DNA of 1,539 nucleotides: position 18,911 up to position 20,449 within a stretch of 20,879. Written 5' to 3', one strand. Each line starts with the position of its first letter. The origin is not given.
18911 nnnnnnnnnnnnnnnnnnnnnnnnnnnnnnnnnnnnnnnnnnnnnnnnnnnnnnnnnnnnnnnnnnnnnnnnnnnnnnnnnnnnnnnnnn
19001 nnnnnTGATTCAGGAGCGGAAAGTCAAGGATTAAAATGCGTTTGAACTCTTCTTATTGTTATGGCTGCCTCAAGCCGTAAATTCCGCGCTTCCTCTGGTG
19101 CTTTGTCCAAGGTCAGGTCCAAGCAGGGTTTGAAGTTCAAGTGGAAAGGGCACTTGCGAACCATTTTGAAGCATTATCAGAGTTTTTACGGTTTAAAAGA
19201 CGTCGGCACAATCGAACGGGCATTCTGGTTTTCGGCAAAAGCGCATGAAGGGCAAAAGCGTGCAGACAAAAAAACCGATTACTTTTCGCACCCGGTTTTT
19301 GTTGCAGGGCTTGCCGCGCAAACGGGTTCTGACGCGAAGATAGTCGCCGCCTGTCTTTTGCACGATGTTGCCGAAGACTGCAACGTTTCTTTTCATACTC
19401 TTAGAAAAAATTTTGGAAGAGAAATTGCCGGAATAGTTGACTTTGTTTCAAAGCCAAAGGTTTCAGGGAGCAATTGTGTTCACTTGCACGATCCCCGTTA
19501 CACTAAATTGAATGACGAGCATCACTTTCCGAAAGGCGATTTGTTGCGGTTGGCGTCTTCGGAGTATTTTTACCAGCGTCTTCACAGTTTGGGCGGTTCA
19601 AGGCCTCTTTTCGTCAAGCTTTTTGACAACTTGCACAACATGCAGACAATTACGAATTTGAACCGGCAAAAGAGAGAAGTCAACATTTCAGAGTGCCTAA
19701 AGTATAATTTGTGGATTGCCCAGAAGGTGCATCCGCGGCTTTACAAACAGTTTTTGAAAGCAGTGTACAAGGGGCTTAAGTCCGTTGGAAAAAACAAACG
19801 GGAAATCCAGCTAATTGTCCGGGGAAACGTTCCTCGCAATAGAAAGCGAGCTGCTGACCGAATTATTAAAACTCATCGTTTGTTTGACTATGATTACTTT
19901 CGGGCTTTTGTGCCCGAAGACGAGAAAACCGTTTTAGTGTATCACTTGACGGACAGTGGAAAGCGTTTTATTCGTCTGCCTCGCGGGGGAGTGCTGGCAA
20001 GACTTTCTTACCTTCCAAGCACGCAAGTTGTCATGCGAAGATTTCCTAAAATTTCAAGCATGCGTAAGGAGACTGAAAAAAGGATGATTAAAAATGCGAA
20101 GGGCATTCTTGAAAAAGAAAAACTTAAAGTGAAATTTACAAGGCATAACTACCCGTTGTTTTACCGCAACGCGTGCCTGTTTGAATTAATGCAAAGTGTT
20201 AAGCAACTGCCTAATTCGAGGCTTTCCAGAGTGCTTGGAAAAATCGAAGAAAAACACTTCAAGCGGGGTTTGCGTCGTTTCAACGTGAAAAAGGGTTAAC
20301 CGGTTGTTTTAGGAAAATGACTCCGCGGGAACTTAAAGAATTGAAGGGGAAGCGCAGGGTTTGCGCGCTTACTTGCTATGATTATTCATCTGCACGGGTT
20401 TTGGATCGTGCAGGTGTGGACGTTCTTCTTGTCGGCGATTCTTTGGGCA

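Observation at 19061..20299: RelA/SpoT-homolog (p)ppGpp-hydrolase-type HD domain in an archaeon, fused to an uncharacterised basic C-terminal domain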

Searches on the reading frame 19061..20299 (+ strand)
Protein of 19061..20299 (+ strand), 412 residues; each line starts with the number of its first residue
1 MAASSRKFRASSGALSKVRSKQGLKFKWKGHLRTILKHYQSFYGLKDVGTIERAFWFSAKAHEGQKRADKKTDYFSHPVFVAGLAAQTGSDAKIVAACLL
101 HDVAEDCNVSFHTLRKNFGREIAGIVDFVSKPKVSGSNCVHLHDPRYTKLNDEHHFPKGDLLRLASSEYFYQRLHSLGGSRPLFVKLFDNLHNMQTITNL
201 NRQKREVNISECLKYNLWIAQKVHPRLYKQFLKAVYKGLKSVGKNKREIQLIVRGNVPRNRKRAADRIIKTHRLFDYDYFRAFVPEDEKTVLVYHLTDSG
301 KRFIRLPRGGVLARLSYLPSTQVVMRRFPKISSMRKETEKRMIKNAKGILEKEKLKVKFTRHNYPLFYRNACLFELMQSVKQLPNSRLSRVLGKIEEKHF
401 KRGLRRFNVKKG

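Call 3: search_protein_families(library=pfam, proteins=[window:19061-20299:+], max_evalue=1)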
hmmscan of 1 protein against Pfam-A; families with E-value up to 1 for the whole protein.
window:19061-20299:+ (412 aa): 2 families
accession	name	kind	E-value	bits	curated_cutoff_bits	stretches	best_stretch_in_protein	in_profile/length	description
PF13328.12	HD_4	-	2.1e-16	60.5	27.2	1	54-131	1-76/156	HD domain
PF01966.28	HD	-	0.0009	20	22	1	74-107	1-40/116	HD domain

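Call 4: search_protein_families(library=ncbifam, proteins=[window:19061-20299:+], max_evalue=1)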
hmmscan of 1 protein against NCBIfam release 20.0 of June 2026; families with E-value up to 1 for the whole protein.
window:19061-20299:+ (412 aa): 3 families
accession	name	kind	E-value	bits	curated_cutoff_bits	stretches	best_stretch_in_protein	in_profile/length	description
TIGR00691.1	spoT_relA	subfamily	1.1e-23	83.4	499.2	1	54-222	1-147/687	RelA/SpoT family protein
NF008303.0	PRK11092.1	equivalog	1.1e-16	60.2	947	1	40-131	12-102/702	bifunctional GTP diphosphokinase/guanosine-3',5'-bis pyrophosphate 3'-pyrophosphohydrolase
TIGR03276.1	Phn-HD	hypoth_equivalog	0.0043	16.6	214.6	1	72-104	24-56/179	phosphonate degradation HD-domain oxygenase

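Call 7: search_solved_structures(query=window:19061-20299:+, max_evalue=1, show_alignments=3)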
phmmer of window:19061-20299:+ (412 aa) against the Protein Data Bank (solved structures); distinct sequences matched with E-value up to 1: 21.
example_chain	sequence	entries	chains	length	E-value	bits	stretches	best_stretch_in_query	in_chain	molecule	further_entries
9s6k_B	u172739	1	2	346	4.7e-14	55.8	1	45-131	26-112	GTP pyrophosphokinase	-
5xnx_A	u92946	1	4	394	4.1e-13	52.7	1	36-131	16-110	Bifunctional (p)ppGpp synthase/hydrolase RelA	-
8acu_A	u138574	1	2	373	4.7e-13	52.5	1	39-131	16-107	GTP pyrophosphokinase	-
6yxa_A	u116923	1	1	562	7.5e-13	51.8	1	39-131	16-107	GTP pyrophosphokinase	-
6s2t_A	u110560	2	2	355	9.3e-13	51.5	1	49-214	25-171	(P)ppGpp synthetase I, SpoT/RelA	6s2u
7ohg_A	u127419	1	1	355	9.3e-13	51.5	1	49-214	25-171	Guanosine-3',5'-bis(Diphosphate) 3'-pyrophosphohydrolase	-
6s2v_A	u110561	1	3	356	9.4e-13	51.5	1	49-214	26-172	(P)ppGpp synthetase I, SpoT/RelA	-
8fr8_I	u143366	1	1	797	1.2e-12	51.1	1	34-131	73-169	GTP pyrophosphokinase RelA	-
1vj7_A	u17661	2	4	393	1.8e-12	50.5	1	46-131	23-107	Bifunctional RELA/SPOT | Bifunctional (p)ppGpp synthase/hydrolase RelA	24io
7oiw_A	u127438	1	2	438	3.5e-12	49.6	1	39-133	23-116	GTP pyrophosphokinase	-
4yf1_A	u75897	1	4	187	7.9e-09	38.6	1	52-129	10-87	Lmo0812 protein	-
3nr1_A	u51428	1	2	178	4.8e-08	36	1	53-169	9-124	HD domain-containing protein 3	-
7qps_A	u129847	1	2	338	7.3e-08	35.4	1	39-135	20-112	ACT domain protein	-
5vxa_A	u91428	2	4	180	4.3e-07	32.9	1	53-169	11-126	Guanosine-3',5'-bis(diphosphate) 3'-pyrophosphohydrolase MESH1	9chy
7qpr_A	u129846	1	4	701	4.4e-07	32.8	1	39-135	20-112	ACT domain protein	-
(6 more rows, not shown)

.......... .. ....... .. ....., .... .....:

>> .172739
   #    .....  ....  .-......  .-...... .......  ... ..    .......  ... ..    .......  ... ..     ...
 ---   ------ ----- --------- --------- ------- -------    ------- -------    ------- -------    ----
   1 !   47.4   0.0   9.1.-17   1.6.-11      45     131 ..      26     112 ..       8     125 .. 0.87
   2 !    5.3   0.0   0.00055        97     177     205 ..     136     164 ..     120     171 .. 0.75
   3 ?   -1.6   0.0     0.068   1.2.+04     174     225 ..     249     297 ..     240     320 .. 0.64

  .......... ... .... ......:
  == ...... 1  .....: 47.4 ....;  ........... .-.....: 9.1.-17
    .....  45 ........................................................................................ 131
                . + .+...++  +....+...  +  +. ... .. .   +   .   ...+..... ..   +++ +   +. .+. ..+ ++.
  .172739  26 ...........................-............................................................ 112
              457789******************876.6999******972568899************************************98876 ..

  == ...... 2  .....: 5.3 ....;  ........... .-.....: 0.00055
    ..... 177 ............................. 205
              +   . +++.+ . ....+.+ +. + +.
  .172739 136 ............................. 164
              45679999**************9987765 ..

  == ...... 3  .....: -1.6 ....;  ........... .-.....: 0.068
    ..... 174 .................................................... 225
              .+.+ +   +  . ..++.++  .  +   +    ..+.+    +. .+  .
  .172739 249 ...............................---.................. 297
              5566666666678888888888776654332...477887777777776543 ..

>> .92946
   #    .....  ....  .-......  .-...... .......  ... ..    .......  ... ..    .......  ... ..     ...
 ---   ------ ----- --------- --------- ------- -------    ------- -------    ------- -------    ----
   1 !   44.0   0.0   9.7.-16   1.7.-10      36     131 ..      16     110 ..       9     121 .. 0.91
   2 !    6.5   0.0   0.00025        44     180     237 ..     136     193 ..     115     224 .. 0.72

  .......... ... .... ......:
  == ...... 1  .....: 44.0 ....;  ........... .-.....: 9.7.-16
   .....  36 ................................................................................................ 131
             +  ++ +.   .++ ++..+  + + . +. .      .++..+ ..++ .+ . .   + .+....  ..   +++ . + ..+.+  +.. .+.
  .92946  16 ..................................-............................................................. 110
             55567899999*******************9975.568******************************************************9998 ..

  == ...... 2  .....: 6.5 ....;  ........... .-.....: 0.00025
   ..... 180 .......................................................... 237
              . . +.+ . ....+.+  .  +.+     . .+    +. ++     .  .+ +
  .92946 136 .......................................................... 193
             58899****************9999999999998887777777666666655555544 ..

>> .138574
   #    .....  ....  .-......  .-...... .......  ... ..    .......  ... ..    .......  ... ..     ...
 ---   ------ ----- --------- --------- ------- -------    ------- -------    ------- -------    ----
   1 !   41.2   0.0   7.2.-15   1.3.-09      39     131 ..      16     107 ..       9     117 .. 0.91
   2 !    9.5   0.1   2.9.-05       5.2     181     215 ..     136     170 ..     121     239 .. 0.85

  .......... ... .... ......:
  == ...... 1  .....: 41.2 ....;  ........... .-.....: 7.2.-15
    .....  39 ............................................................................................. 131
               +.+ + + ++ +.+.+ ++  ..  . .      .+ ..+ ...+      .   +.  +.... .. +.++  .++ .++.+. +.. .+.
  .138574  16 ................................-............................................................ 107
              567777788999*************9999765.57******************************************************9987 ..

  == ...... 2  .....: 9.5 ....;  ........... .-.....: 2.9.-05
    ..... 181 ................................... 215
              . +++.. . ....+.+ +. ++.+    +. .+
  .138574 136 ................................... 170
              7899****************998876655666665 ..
